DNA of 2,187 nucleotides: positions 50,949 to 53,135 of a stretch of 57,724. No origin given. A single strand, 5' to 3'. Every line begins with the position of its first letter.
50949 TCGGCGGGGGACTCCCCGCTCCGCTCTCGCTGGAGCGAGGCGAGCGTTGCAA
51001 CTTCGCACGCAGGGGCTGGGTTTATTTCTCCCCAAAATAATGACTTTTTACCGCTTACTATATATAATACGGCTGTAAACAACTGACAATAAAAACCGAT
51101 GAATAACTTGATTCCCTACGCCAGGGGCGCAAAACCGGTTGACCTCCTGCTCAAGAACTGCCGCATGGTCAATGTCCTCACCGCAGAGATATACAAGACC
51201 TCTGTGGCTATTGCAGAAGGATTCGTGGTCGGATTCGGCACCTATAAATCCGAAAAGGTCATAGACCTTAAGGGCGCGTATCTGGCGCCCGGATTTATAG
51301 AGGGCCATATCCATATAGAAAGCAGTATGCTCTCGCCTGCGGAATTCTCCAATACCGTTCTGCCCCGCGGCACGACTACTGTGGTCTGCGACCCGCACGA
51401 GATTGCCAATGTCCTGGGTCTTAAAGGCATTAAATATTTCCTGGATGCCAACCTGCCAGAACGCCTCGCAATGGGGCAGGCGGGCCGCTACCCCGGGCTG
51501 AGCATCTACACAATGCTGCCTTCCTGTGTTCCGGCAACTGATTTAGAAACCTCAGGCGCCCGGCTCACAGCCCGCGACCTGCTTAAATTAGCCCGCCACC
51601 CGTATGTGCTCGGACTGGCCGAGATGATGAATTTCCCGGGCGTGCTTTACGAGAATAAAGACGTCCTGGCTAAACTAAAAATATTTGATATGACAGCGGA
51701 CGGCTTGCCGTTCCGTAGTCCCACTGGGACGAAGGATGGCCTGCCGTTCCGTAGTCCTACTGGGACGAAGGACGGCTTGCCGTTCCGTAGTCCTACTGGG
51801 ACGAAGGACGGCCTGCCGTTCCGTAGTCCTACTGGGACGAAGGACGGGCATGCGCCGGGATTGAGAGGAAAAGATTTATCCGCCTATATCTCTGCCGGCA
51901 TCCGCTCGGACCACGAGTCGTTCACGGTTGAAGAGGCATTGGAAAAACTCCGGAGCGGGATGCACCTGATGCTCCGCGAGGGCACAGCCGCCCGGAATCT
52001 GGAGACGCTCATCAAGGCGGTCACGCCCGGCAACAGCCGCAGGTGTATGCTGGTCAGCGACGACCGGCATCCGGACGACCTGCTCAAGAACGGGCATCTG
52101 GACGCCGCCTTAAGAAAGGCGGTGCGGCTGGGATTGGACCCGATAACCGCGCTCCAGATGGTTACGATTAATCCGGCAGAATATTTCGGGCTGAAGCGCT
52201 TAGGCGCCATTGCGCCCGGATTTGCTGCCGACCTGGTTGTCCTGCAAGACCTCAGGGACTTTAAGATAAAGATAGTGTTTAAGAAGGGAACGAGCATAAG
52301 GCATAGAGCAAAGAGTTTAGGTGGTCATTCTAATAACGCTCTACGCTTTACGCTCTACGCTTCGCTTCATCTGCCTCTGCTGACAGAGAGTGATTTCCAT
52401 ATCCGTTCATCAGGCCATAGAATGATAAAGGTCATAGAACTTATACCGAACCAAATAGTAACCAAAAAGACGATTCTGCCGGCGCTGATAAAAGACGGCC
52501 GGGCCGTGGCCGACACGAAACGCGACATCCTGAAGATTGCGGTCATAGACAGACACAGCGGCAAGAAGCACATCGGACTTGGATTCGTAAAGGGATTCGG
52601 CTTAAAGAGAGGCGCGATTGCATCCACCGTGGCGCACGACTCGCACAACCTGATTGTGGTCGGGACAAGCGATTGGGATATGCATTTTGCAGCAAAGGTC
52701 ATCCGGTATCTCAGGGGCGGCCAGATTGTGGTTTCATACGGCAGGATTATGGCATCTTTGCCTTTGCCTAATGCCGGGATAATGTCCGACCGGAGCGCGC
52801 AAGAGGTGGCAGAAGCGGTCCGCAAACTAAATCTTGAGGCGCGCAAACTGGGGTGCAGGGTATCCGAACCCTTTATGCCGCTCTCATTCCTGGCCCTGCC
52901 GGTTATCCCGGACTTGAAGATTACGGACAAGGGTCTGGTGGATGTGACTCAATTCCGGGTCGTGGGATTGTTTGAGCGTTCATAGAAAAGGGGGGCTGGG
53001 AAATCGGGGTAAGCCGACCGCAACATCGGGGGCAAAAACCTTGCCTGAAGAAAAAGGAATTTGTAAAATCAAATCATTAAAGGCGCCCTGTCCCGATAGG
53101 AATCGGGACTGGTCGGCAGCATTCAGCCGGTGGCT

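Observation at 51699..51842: Four perfect-phase 36-bp tandem repeats expand adenine deaminase right before its DGHAPG motif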

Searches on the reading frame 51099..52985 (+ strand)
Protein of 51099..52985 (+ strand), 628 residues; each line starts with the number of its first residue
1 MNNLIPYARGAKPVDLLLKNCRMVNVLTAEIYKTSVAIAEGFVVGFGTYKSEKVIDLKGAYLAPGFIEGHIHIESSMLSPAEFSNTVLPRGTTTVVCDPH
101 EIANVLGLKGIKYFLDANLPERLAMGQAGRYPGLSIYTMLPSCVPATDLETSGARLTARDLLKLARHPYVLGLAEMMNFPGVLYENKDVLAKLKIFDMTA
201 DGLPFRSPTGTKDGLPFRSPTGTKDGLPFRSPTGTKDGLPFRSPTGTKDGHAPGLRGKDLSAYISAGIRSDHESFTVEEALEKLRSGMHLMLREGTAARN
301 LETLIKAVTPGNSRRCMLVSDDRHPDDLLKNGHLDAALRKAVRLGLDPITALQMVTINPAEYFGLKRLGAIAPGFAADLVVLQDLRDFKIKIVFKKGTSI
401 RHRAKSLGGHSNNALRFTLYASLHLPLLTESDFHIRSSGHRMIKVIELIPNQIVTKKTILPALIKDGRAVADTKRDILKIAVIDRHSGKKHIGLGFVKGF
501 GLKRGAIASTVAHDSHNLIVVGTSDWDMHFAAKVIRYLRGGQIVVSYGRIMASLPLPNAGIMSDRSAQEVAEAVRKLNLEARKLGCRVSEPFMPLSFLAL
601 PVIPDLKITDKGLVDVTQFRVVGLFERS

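Call 4: search_protein_families(library=pfam, proteins=[window:51099-52982:+], max_evalue=0.01)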
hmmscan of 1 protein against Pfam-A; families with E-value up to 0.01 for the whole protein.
window:51099-52982:+ (628 aa): 3 families
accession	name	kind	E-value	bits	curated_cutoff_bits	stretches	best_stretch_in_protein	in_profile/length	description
PF13382.11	Adenine_deam_C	-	2.3e-66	222.8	27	1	452-619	1-168/169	Adenine deaminase C-terminal domain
PF01979.26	Amidohydro_1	-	9.1e-29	101.2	25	2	250-398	153-343/345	Amidohydrolase family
PF07969.17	Amidohydro_3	-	1.7e-13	51.3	29.7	2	53-80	1-33/472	Amidohydrolase family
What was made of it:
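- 51099..52985 (+): ade coding sequence, 628 aa, adenine deaminase (amidohydrolase superfamily) with C-terminal Adenine_deam_C domain. PF01979 and PF13382 (call 4).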

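Call 5: search_protein_families(library=ncbifam, proteins=[window:51099-52982:+], max_evalue=0.01)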
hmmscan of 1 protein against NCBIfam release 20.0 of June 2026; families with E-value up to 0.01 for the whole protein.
window:51099-52982:+ (628 aa): 59 families (the best 25 are shown)
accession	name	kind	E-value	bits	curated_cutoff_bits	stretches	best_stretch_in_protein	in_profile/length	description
TIGR01178.1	ade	equivalog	1.9e-189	630.7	472.5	2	248-623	178-551/552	adenine deaminase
NF007457.0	PRK10027.1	equivalog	1e-142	476.3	768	2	247-623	210-583/588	adenine deaminase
NF006689.0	PRK09237.1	equivalog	5.7e-13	48.2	371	2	14-96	3-90/383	amidohydrolase/deacetylase family metallohydrolase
TIGR02318.1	phosphono_phnM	equivalog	8.1e-13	48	390.55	2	334-399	307-374/376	phosphonate metabolism protein PhnM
TIGR03178.1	allantoinase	equivalog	5.6e-11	41.9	357.85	2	334-391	335-392/441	allantoinase AllB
NF011984.0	PRK15446.1-5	equivalog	2.3e-10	39.8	260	2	333-398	310-376/379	alpha-D-ribose 1-methylphosphonate 5-triphosphate diphosphatase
NF011983.0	PRK15446.1-4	equivalog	2.9e-10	39.6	486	2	15-74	4-62/379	alpha-D-ribose 1-methylphosphonate 5-triphosphate diphosphatase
TIGR03583.1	EF_0837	hypoth_equivalog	7.2e-10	38.5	432.15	2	14-96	1-83/365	amidohydrolase/deacetylase family metallohydrolase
NF011990.0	PRK15446.2-6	subfamily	6.7e-09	34.9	233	1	334-404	314-386/390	alpha-D-ribose 1-methylphosphonate 5-triphosphate diphosphatase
NF051886.1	XaaProDiPepCaul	equivalog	1.3e-08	34.3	500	1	338-383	328-374/398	Xaa-Pro dipeptidase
NF009941.0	PRK13404.1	subfamily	1.5e-08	33.8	647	1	14-82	4-72/478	dihydropyrimidinase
NF009060.0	PRK12394.1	equivalog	2.4e-08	33.2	442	1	14-96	3-89/381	metallo-dependent hydrolase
NF004839.0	PRK06189.1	equivalog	2.7e-08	32.9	631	1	351-391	358-398/451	allantoinase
NF011989.0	PRK15446.2-5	equivalog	7.3e-08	31.6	565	1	334-399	310-376/385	alpha-D-ribose 1-methylphosphonate 5-triphosphate diphosphatase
TIGR01975.1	isoAsp_dipep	equivalog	1.8e-07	30.7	331.25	1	337-402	314-378/389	beta-aspartyl-peptidase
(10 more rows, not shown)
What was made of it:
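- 51099..52985 (+): TIGR01178 equivalog 630.7 bits against a cutoff of 472.5 (call 5).
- On Adenine deaminase (TIGR01178 / Ade, amidohydrolase superfamily): 630.7 bits against a cutoff of 472.5, in two stretches split by the insert (call 5).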

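Call 6: search_solved_structures(query=window:51099-52982:+, show_alignments=2)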
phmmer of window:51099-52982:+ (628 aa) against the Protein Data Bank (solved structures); distinct sequences matched with E-value up to 0.001: 14.
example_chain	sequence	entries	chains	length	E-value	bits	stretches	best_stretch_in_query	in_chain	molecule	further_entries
3nqb_A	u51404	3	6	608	1.9e-78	267.7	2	250-580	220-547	Adenine deaminase 2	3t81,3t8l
9jql_A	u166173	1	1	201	2.1e-09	39.6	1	478-620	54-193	Putative adenine deaminase YerA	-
9kov_A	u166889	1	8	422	1.5e-08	36.9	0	341-385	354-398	trum-mut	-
3ooq_A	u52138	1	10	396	1.5e-07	33.5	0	333-392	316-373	amidohydrolase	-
3be7_A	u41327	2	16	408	3.3e-07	32.4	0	340-382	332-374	Zn-dependent arginine carboxypeptidase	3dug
5xgx_A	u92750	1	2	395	3.9e-06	28.8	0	52-112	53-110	Isoaspartyl dipeptidase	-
5xgw_A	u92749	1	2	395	3.9e-06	28.8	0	52-112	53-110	Isoaspartyl dipeptidase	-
8wzy_A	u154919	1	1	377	1.1e-05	27.4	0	15-96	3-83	Dihydroorotase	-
3e74_A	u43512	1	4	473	4.4e-05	25.4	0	7-78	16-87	Allantoinase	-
8hfd_A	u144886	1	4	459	0.0003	22.6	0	353-388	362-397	Allantoinase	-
1m7j_A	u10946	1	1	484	0.00034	22.5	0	49-97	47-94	D-aminoacylase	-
1rjp_A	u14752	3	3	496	0.00035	22.4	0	48-97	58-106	D-aminoacylase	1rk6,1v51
1rjq_A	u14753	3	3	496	0.00035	22.4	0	48-97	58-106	D-aminoacylase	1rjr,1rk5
1v4y_A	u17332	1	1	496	0.00035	22.4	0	48-97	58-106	D-aminoacylase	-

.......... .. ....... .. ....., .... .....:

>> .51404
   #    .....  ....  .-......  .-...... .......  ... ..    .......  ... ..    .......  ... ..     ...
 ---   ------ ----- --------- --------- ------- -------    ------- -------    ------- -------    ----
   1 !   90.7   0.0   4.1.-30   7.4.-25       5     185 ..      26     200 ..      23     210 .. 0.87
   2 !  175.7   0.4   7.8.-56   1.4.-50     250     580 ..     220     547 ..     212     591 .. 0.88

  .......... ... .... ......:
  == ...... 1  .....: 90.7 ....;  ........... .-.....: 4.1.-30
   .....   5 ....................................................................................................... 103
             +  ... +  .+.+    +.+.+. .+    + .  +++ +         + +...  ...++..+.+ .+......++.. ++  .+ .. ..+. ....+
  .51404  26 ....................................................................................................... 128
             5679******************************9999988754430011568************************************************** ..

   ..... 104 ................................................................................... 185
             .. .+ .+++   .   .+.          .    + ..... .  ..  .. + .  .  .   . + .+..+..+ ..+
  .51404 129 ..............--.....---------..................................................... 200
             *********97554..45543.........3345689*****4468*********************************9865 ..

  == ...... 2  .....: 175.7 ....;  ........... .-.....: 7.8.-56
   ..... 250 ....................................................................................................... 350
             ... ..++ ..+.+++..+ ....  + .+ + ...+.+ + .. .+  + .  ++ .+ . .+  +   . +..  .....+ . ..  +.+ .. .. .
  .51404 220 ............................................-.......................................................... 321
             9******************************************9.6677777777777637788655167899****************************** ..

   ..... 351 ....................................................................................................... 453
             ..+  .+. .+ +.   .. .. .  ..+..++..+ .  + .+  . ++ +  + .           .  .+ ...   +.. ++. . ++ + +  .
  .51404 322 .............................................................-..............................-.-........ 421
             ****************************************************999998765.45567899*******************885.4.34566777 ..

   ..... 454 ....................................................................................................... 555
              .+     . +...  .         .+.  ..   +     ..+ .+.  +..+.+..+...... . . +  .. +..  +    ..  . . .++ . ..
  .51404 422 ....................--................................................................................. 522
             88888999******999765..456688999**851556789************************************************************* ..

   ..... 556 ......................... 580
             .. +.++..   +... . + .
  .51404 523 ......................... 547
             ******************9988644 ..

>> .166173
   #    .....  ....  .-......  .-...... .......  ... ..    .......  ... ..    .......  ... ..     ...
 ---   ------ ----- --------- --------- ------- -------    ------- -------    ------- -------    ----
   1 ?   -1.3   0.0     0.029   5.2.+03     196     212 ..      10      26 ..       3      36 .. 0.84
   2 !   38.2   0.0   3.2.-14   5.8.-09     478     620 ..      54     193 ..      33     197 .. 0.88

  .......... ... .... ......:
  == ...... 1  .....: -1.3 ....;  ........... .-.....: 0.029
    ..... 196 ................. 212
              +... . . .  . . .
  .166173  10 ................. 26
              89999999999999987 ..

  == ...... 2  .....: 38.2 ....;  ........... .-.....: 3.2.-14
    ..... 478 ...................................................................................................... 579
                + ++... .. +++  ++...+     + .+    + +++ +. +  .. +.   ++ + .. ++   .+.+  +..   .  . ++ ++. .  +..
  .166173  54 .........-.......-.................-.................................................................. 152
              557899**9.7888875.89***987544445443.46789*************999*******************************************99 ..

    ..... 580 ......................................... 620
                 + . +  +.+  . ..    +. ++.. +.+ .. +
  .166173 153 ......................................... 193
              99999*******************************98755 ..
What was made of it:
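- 51849..51851 (+): His251 codon (CAT) of DGHAPG, the strand-5 metal ligand. Aligns with GHARGL of 3nqb (call 6).
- On Adenine deaminase (TIGR01178 / Ade, amidohydrolase superfamily): The C-terminal domain of YerA matches only weakly (call 6).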
